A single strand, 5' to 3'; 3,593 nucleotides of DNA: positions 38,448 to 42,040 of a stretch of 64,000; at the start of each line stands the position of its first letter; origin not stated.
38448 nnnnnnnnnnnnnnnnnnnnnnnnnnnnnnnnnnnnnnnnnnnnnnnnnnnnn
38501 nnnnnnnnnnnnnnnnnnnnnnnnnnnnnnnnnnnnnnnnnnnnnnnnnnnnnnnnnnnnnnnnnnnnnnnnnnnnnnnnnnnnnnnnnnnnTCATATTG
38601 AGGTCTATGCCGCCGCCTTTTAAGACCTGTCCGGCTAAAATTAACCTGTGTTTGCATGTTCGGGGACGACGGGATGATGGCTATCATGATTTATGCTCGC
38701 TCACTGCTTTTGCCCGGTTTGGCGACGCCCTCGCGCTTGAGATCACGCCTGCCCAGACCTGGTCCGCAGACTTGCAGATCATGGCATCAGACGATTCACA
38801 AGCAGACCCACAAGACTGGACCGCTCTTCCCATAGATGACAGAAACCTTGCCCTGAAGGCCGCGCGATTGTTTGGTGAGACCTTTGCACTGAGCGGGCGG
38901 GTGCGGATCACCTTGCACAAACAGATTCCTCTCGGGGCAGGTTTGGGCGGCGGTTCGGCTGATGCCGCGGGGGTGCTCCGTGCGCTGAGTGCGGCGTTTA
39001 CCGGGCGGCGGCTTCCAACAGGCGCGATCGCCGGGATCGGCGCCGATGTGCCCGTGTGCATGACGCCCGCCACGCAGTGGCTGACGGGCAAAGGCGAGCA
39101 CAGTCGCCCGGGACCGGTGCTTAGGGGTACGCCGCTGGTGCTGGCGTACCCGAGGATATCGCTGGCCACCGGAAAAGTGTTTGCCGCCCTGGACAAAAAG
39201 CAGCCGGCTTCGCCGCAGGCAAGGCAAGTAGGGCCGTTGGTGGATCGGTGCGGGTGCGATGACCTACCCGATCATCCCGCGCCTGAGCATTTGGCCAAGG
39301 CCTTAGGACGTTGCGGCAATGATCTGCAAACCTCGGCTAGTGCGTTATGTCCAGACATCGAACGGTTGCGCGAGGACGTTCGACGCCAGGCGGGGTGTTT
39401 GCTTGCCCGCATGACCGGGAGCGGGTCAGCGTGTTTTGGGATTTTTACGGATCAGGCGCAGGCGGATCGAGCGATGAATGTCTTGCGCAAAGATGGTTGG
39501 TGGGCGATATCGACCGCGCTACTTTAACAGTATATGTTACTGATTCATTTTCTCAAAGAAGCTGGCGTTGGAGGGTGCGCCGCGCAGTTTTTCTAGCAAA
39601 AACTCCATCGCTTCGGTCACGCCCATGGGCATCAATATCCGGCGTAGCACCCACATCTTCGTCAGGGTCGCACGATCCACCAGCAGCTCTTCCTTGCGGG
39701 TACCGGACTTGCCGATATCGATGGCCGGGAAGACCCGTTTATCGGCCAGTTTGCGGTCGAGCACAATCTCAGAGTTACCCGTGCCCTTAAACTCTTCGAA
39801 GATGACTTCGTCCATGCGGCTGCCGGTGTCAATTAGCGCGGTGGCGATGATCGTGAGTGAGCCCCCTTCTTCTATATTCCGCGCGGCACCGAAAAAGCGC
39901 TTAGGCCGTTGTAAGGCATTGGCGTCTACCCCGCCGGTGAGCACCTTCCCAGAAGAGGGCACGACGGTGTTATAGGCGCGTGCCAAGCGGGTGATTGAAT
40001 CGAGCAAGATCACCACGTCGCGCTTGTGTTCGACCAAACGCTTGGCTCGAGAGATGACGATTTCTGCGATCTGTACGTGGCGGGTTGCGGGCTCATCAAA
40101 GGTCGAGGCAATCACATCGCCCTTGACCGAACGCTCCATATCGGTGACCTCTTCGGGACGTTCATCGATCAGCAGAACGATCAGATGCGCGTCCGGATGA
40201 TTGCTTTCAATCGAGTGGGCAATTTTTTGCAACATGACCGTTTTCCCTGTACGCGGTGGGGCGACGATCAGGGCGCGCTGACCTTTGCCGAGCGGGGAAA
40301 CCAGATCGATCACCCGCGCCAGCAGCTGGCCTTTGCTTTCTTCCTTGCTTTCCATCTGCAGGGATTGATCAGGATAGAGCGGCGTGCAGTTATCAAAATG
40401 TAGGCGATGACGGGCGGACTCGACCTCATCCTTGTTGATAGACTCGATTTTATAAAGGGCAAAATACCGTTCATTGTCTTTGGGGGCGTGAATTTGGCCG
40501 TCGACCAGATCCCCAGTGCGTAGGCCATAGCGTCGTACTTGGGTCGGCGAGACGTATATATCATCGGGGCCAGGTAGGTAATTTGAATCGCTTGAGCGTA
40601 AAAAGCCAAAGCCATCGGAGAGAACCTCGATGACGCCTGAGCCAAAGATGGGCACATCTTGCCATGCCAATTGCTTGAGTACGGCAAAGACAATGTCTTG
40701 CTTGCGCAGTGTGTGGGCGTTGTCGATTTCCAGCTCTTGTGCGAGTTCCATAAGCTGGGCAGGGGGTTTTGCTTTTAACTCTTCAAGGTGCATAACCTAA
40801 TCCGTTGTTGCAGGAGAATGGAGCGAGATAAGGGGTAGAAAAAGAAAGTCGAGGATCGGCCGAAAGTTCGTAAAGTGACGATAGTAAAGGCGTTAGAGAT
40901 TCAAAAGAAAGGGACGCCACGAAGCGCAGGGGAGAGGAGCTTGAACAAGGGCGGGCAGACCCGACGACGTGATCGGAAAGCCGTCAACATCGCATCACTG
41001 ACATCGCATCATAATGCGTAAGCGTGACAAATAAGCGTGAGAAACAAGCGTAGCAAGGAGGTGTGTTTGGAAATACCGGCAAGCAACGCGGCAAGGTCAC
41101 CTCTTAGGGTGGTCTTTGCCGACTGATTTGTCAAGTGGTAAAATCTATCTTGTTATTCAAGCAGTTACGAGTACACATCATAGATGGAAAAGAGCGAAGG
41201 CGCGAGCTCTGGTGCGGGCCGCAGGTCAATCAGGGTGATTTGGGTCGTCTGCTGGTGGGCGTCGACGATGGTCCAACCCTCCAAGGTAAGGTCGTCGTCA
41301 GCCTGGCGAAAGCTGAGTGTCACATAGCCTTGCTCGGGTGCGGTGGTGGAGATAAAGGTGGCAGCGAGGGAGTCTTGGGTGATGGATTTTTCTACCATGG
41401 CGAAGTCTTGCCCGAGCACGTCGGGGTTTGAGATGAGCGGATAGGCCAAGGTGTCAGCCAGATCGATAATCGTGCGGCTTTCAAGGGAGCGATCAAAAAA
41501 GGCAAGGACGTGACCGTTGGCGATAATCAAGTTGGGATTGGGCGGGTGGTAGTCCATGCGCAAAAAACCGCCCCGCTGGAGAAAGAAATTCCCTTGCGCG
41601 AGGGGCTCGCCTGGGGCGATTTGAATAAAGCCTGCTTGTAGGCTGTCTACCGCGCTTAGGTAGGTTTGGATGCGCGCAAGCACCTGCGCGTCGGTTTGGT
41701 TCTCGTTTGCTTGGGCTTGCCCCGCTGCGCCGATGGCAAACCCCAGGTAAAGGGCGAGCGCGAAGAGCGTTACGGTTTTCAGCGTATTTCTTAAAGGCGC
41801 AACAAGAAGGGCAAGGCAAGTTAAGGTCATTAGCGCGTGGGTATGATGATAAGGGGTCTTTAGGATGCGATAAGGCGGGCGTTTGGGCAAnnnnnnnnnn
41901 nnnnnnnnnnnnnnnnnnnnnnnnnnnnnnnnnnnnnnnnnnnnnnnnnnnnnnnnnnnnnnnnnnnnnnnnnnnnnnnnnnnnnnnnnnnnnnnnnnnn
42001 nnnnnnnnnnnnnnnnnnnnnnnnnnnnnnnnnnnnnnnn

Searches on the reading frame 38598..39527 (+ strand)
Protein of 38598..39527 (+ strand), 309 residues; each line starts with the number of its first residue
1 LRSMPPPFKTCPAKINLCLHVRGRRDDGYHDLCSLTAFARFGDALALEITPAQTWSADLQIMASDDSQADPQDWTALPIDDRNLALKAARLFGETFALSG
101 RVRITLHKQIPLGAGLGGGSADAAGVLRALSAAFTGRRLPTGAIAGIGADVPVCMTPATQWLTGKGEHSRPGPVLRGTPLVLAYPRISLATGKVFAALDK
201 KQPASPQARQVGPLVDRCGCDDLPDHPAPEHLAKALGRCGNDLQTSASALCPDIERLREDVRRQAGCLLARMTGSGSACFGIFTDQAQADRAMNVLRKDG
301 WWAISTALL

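Call 37: search_protein_families(library=pfam, proteins=[window:38598-39527:+], max_evalue=0.001)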
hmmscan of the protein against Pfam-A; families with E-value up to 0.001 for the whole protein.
window:38598-39527:+ (309 aa): 2 families
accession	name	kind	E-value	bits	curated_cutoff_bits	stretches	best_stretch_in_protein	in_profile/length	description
PF08544.19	GHMP_kinases_C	-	1.7e-12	48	21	1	232-298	13-81/85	GHMP kinases C terminal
PF00288.32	GHMP_kinases_N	-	6.3e-12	46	22.3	1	83-150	1-65/87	GHMP kinases N terminal domain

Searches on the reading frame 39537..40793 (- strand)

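Call 37: search_protein_families(library=pfam, proteins=[window:39537-40793:-], max_evalue=0.001)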
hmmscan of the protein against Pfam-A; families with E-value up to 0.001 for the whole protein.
window:39537-40793:- (418 aa): 3 families
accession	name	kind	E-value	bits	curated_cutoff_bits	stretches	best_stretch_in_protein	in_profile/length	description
PF07497.18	Rho_RNA_bind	-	2.6e-31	107.7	27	1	52-125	2-73/73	Rho termination factor, RNA-binding domain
PF00006.31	ATP-synt_ab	-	1.1e-29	104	29.5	1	160-363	3-211/213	ATP synthase alpha/beta family, nucleotide-binding domain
PF07498.18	Rho_N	-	3.4e-14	53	24.9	1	5-43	1-39/43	Rho termination factor, N-terminal domain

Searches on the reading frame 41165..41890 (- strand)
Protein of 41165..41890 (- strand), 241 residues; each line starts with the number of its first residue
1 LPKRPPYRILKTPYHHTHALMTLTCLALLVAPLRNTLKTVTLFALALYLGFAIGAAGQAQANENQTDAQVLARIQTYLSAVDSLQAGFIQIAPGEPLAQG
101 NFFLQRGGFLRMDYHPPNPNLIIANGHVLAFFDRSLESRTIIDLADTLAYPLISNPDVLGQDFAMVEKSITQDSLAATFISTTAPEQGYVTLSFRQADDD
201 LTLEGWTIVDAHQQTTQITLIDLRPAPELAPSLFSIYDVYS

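Call 37: search_protein_families(library=pfam, proteins=[window:41165-41890:-], max_evalue=0.001)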
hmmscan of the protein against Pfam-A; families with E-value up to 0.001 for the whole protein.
window:41165-41890:- (241 aa): 1 family
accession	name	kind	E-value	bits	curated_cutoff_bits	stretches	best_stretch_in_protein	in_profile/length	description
PF03548.22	LolA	-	3.8e-18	66.2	23.6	1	80-236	2-164/165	Outer membrane lipoprotein carrier protein LolA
